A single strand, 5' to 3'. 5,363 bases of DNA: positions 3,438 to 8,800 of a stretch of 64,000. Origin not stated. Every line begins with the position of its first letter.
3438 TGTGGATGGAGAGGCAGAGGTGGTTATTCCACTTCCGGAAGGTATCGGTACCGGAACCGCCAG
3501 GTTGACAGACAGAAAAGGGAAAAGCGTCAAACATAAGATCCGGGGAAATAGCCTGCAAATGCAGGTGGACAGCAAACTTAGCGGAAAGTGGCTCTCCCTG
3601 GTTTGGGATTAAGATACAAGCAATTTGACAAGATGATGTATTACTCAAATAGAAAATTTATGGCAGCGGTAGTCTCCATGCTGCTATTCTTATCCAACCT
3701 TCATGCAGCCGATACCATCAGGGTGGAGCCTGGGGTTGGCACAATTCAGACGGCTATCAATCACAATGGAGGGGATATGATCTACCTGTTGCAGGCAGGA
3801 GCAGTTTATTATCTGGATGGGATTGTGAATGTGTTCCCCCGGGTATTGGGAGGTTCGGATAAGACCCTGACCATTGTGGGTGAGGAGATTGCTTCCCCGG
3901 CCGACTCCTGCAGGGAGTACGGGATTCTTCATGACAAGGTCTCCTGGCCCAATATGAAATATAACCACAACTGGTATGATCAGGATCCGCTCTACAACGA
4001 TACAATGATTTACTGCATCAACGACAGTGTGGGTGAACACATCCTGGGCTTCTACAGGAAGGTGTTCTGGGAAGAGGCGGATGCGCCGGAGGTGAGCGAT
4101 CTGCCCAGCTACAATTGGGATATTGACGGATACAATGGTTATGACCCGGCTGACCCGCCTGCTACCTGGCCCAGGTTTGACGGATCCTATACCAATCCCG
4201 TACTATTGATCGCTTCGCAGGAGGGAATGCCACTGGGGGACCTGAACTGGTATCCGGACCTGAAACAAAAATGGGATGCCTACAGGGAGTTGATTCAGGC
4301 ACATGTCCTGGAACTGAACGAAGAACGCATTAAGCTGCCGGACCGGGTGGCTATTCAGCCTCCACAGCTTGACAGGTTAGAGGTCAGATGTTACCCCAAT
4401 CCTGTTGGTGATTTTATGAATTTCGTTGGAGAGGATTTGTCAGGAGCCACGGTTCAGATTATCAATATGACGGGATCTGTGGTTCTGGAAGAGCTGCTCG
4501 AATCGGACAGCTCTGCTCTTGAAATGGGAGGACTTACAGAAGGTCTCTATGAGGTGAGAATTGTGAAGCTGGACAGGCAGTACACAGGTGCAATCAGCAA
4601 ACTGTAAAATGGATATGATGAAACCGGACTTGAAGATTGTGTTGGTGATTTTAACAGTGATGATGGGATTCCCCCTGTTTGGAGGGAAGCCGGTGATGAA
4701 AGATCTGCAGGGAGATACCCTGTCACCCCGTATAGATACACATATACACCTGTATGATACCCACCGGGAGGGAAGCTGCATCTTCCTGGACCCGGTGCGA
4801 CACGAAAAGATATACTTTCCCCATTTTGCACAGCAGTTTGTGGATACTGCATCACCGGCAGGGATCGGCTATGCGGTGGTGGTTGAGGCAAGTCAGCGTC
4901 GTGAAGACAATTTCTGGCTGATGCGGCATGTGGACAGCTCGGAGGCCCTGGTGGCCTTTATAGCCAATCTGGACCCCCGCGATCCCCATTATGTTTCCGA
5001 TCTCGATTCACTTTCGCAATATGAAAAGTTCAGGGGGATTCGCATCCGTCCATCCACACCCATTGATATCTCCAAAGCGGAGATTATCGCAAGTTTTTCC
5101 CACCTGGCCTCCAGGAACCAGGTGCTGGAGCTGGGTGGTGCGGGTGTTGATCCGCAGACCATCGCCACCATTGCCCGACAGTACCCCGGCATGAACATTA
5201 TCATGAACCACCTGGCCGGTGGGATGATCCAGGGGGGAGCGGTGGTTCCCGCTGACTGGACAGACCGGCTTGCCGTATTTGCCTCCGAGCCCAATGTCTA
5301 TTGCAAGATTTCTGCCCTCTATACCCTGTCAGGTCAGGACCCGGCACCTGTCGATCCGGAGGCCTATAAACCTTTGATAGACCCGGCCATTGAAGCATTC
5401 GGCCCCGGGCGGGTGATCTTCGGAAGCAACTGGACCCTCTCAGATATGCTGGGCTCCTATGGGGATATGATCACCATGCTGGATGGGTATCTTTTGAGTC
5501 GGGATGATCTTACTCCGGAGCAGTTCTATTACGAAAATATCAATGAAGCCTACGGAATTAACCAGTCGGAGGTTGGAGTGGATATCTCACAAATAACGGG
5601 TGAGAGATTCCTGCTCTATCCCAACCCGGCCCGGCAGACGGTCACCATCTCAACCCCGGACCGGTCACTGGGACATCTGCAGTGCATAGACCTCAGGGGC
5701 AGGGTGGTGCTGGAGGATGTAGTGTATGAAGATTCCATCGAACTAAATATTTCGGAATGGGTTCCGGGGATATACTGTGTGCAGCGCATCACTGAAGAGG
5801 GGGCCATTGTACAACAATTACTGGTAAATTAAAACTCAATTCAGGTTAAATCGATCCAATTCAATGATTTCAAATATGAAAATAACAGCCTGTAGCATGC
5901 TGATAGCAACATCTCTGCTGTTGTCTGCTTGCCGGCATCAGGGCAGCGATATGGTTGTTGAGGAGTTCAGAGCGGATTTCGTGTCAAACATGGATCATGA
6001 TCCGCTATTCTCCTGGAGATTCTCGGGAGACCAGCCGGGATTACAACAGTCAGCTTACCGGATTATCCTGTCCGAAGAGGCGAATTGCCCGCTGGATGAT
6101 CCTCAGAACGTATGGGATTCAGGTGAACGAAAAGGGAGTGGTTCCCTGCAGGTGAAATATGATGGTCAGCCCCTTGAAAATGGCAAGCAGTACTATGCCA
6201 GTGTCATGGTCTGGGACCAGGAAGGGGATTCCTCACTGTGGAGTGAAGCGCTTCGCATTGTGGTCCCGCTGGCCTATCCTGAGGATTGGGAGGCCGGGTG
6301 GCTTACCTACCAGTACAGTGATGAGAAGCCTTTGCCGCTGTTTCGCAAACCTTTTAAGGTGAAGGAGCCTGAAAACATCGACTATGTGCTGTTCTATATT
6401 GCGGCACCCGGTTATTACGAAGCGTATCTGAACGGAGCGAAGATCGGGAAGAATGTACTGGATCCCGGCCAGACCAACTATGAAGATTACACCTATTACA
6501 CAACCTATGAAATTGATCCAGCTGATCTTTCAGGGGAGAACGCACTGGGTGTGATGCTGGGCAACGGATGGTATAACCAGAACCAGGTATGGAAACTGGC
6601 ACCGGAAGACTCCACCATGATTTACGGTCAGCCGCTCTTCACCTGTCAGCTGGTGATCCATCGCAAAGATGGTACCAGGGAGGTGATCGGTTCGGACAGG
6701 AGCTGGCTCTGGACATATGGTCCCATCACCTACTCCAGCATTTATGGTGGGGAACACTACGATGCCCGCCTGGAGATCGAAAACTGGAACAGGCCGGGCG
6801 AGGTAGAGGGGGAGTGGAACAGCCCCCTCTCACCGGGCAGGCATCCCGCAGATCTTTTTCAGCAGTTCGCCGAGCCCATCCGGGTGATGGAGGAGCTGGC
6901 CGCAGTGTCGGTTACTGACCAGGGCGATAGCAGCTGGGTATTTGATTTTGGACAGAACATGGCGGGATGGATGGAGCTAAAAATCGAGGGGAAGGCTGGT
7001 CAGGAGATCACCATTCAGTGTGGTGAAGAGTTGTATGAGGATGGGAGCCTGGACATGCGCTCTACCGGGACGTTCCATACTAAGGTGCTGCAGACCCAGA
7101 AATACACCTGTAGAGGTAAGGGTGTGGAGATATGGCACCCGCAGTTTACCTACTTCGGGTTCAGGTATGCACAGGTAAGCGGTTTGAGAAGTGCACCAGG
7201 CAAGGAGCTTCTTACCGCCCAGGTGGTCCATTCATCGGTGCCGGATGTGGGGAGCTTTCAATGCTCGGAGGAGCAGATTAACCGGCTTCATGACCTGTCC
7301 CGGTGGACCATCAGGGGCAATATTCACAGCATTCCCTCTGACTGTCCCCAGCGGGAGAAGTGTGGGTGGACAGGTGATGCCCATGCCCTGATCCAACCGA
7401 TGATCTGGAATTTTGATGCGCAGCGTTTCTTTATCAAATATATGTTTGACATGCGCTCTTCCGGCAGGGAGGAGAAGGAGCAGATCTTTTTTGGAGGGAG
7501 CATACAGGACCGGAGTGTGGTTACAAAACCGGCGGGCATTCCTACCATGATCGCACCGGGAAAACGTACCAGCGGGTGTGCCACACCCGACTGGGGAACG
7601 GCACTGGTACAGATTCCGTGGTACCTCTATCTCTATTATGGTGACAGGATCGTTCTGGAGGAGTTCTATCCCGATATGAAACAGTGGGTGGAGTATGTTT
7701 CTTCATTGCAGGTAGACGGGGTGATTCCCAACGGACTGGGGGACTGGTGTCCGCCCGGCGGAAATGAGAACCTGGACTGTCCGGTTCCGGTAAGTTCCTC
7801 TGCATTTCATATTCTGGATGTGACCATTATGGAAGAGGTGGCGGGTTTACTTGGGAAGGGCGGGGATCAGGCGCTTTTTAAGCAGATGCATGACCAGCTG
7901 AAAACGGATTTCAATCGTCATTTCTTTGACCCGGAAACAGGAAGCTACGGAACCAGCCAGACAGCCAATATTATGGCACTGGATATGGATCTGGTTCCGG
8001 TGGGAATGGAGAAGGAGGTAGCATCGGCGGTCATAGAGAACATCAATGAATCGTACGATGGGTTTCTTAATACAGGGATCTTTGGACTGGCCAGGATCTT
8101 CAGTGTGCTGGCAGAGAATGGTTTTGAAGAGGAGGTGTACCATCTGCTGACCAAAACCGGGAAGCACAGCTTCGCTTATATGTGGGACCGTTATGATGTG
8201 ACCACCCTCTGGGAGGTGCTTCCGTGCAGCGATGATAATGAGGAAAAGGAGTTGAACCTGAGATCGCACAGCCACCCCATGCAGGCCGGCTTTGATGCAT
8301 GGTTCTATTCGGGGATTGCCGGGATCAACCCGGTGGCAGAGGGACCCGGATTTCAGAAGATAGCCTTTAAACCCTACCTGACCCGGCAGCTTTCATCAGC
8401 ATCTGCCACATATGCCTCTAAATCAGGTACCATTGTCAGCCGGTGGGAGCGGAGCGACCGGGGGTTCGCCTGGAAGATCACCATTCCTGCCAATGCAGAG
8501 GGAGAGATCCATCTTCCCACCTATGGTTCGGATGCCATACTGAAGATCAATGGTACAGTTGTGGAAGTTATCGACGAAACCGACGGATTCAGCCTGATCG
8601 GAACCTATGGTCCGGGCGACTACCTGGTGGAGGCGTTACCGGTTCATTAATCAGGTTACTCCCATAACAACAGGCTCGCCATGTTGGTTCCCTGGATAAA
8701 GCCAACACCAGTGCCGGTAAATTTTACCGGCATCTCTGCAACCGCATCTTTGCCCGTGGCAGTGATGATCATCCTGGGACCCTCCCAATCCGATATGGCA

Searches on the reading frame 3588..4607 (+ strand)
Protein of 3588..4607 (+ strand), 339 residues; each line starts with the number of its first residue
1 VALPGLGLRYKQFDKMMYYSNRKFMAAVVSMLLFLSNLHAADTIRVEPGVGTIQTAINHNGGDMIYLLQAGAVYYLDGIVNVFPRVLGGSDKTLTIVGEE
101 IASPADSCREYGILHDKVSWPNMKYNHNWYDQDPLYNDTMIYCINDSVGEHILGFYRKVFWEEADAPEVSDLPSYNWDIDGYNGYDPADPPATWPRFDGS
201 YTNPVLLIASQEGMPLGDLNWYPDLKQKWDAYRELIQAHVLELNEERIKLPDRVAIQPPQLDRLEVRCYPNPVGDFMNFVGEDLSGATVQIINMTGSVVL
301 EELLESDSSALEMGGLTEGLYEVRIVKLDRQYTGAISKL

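Call 82: search_protein_families(library=pfam, proteins=[window:3588-4607:+], max_evalue=0.001)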
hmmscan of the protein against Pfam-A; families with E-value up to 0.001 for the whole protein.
window:3588-4607:+ (339 aa): 1 family
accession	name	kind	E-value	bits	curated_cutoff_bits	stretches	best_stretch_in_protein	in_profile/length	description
PF18962.6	Por_Secre_tail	-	1.5e-06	28.9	27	1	269-330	2-67/75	Secretion system C-terminal sorting domain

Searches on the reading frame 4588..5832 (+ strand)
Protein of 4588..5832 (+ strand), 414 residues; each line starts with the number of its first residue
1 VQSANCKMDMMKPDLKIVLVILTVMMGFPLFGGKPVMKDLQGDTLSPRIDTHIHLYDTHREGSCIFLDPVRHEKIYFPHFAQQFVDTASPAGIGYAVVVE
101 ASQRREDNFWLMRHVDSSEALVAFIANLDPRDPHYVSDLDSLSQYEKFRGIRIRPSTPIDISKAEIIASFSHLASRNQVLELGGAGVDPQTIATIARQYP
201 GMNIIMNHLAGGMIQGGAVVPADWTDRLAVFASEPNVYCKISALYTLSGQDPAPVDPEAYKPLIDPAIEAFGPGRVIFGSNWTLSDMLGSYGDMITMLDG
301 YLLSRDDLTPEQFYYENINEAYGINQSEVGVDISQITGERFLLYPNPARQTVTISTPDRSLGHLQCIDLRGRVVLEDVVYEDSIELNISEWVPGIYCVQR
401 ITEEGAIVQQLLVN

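Call 82: search_protein_families(library=pfam, proteins=[window:4588-5832:+], max_evalue=0.001)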
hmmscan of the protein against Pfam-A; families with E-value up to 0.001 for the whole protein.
window:4588-5832:+ (414 aa): 2 families
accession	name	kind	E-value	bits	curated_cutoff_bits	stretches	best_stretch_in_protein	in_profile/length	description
PF04909.20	Amidohydro_2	-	7.1e-26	92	26.4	1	49-322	1-287/289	Amidohydrolase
PF18962.6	Por_Secre_tail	-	1.5e-09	38.4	27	1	343-412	1-74/75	Secretion system C-terminal sorting domain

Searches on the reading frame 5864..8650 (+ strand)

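Call 82: search_protein_families(library=pfam, proteins=[window:5864-8650:+], max_evalue=0.001)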
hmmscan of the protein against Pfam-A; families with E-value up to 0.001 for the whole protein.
window:5864-8650:+ (928 aa): 5 families
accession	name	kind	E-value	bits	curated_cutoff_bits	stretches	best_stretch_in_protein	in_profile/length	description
PF17389.8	Bac_rhamnosid6H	-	9.9e-75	252.3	24.5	1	461-817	2-338/339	Bacterial alpha-L-rhamnosidase 6 hairpin glycosidase domain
PF08531.16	Bac_rhamnosid_N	-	3.1e-43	148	25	1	173-343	4-172/172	Alpha-L-rhamnosidase N-terminal domain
PF05592.18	Bac_rhamnosid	-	1.5e-28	99.1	22.2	1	354-456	4-102/102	Bacterial alpha-L-rhamnosidase concanavalin-like domain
PF25788.1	Ig_Rha78A_N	-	2e-21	76.7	27.4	1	44-130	17-97/105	Rha78A-like, N-terminal immunoglobulin domain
PF17390.7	Bac_rhamnosid_C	-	3.3e-15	56.1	22.1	1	820-887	1-66/78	Bacterial alpha-L-rhamnosidase C-terminal domain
